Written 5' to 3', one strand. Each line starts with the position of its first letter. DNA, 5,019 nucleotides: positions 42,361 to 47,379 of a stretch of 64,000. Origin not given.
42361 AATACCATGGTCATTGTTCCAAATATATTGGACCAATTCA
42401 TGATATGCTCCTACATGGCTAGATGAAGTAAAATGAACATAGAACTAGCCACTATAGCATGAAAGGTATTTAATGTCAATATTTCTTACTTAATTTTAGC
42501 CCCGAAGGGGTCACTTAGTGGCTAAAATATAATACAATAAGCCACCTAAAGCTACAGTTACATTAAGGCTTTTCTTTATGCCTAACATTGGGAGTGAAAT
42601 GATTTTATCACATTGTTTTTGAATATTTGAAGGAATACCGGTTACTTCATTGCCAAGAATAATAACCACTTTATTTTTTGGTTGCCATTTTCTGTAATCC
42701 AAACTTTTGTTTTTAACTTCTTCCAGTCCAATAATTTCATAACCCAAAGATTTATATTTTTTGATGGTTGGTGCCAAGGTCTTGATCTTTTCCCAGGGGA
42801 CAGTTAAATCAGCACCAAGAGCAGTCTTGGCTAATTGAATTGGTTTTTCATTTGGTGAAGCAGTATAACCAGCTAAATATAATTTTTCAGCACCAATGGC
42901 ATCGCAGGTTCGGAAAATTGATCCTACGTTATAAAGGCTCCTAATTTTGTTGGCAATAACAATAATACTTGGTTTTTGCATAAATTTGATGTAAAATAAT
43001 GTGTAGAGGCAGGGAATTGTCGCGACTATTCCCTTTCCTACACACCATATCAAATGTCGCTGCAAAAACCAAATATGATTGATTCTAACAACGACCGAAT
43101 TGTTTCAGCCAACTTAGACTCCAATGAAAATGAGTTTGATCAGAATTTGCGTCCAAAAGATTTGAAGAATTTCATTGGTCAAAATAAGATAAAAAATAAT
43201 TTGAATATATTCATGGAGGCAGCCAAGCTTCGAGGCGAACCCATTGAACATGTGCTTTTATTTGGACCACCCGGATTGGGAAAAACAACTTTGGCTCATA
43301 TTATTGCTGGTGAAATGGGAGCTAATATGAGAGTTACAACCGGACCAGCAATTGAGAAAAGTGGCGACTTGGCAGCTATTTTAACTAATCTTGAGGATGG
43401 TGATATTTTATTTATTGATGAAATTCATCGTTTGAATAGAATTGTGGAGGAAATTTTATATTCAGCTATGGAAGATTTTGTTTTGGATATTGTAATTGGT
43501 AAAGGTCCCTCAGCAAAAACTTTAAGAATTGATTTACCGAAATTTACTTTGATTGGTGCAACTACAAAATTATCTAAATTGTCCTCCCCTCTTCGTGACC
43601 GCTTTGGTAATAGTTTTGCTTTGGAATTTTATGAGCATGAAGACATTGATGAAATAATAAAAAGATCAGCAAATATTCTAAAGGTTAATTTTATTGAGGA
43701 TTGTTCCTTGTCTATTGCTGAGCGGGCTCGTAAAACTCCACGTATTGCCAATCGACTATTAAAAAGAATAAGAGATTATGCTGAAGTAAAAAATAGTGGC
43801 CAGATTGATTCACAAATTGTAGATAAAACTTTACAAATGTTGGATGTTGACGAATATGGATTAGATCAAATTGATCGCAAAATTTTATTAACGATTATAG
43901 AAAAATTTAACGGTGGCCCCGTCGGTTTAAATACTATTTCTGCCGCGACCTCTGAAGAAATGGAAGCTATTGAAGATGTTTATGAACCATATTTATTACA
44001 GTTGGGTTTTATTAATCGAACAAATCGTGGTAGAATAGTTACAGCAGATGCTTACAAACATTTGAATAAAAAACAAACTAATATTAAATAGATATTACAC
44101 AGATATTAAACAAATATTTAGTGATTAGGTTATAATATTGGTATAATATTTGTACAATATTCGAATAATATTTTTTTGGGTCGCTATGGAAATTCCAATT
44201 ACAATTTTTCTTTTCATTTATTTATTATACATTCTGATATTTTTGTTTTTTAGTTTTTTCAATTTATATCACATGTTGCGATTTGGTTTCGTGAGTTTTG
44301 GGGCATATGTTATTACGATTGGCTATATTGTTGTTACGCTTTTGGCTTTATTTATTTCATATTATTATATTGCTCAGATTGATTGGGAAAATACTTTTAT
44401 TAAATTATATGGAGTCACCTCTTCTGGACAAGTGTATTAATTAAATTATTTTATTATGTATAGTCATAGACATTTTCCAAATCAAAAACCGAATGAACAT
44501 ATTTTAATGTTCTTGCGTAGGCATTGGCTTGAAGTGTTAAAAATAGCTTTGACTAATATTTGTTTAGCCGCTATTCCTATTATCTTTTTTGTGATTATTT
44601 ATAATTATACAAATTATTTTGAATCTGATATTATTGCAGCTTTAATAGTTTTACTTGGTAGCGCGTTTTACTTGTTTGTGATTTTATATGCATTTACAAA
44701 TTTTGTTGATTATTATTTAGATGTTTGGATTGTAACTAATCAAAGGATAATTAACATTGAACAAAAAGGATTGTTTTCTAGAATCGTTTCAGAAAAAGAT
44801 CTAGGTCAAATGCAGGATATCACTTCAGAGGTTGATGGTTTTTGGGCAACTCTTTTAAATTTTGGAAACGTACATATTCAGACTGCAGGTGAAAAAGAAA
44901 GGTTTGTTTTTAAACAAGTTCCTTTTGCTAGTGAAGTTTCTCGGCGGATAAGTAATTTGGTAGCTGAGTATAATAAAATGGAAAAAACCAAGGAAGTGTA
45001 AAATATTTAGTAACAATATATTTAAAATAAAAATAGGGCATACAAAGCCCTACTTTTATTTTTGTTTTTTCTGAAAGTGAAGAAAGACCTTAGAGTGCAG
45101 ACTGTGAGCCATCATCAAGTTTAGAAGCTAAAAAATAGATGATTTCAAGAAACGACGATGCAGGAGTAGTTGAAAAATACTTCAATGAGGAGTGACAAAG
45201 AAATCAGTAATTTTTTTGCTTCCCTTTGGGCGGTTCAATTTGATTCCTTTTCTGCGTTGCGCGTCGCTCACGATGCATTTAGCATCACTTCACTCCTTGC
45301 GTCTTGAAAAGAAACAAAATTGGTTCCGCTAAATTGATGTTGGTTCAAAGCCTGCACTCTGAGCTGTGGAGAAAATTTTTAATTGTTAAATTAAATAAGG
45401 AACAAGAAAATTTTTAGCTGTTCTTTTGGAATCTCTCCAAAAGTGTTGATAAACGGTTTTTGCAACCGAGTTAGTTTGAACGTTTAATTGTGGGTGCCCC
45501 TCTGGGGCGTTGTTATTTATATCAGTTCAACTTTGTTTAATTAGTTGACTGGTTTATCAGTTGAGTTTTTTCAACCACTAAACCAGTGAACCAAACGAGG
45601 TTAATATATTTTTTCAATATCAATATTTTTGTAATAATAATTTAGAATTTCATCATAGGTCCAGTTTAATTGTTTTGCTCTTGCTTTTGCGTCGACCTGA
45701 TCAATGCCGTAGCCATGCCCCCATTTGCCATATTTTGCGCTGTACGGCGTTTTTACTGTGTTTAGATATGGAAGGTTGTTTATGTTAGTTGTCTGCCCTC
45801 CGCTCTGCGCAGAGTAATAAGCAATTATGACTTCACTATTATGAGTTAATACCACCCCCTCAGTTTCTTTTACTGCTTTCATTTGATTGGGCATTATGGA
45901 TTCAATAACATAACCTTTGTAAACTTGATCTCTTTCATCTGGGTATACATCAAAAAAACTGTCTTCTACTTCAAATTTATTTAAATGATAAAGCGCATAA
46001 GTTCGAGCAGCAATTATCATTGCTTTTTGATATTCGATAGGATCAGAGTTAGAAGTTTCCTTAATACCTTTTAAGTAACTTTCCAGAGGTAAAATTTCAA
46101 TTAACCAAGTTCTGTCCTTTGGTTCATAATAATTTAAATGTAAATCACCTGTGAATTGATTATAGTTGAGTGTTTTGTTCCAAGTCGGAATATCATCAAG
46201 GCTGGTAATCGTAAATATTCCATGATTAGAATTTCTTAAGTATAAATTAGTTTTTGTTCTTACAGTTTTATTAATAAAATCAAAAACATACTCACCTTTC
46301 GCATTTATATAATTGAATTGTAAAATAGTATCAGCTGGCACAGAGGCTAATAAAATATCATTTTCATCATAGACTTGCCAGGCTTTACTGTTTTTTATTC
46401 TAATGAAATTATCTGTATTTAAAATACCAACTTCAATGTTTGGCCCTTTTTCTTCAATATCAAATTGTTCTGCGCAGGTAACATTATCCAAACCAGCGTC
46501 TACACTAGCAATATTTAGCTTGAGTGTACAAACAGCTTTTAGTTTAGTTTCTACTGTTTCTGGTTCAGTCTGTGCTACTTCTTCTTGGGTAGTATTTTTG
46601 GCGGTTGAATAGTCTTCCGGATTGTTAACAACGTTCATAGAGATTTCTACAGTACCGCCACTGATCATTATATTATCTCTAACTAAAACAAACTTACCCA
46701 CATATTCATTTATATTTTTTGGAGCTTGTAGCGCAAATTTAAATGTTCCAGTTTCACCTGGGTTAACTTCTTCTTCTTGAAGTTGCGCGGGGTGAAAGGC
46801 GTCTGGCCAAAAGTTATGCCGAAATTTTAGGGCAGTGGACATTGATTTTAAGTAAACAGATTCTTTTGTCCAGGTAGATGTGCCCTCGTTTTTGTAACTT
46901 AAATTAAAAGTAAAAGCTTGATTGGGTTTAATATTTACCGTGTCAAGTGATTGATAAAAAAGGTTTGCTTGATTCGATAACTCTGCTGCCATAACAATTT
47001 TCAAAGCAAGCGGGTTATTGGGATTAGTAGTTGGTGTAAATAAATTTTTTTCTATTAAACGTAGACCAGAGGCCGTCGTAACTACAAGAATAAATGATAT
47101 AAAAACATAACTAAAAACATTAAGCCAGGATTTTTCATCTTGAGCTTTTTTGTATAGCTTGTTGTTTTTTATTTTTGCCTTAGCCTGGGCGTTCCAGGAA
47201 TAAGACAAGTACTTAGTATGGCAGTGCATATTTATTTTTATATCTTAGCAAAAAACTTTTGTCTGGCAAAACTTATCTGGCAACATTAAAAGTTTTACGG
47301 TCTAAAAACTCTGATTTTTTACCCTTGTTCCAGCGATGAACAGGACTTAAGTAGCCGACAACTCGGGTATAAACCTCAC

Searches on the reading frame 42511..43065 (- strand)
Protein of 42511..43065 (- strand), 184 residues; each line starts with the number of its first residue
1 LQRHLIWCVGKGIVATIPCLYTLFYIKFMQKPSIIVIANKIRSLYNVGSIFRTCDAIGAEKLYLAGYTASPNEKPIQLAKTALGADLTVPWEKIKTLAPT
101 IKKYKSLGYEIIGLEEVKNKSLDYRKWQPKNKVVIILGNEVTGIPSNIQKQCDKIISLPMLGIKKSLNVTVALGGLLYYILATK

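Call 10: search_protein_families(library=pfam, proteins=[window:42511-43065:-], max_evalue=0.001)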
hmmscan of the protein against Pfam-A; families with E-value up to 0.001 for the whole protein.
window:42511-43065:- (184 aa): 1 family
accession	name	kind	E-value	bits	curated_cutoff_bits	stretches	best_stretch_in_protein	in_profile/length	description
PF00588.24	SpoU_methylase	-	3e-31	108.8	29.7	1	34-178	2-142/142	SpoU rRNA Methylase family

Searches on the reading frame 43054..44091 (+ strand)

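Call 10: search_protein_families(library=pfam, proteins=[window:43054-44091:+], max_evalue=0.001)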
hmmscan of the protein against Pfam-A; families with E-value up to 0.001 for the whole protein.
window:43054-44091:+ (345 aa): 10 families
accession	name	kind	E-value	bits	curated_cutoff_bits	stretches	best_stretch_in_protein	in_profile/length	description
PF05496.18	RuvB_N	-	1.8e-77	259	27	1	32-187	1-156/159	Holliday junction DNA helicase RuvB P-loop domain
PF17864.7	AAA_lid_4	-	2e-28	98.3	27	1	193-266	1-74/74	RuvB AAA lid domain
PF05491.19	RuvB_C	-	6.2e-27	93.8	24.7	1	267-338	1-72/72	RuvB C-terminal winged helix domain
PF00004.35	AAA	-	6e-21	75.7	21.2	1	67-189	1-128/131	ATPase family associated with various cellular activities (AAA)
PF07728.20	AAA_5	-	6.3e-11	42.9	22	1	66-184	1-139/139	AAA domain (dynein-related subfamily)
PF01078.27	Mg_chelatase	-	4.1e-05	23.5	20.3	0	36-86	1-44/207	Magnesium chelatase, subunit ChlI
PF13173.12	AAA_14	-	0.00015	22.2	27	1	67-141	5-88/129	AAA domain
PF06068.19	TIP49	-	0.00021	21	23.8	0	31-94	16-80/347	TIP49 P-loop domain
PF20720.3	nSTAND3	-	0.00077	19.6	27.2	0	65-91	18-44/155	Novel STAND NTPase 3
PF05673.19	DUF815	-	0.00096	18.8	23.8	0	33-122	23-114/249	Protein of unknown function (DUF815)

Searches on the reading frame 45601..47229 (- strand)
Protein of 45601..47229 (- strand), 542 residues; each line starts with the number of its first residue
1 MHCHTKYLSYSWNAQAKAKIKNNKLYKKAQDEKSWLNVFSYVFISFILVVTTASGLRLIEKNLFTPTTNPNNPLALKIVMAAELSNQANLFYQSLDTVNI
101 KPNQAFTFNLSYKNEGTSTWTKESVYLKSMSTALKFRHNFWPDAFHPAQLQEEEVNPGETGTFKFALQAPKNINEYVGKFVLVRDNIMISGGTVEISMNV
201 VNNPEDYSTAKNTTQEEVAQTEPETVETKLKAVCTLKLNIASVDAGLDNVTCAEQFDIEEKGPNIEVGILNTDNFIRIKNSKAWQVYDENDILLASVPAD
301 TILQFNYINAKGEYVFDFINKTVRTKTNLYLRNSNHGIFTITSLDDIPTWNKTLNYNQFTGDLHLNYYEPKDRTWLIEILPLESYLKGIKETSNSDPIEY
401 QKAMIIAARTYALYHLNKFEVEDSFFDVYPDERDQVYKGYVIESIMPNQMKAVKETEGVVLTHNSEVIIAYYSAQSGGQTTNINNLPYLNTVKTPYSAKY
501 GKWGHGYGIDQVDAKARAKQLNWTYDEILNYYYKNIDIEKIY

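Call 10: search_protein_families(library=pfam, proteins=[window:45601-47229:-], max_evalue=0.001)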
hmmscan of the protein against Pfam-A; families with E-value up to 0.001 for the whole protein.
window:45601-47229:- (542 aa): 2 families
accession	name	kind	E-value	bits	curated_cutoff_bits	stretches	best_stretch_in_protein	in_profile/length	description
PF08486.15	SpoIID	-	1.2e-14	55.1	23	1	373-463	4-97/97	Stage II sporulation protein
PF16158.11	N_BRCA1_IG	-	5.2e-07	30.6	28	1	96-200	4-108/108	Ig-like domain from next to BRCA1 gene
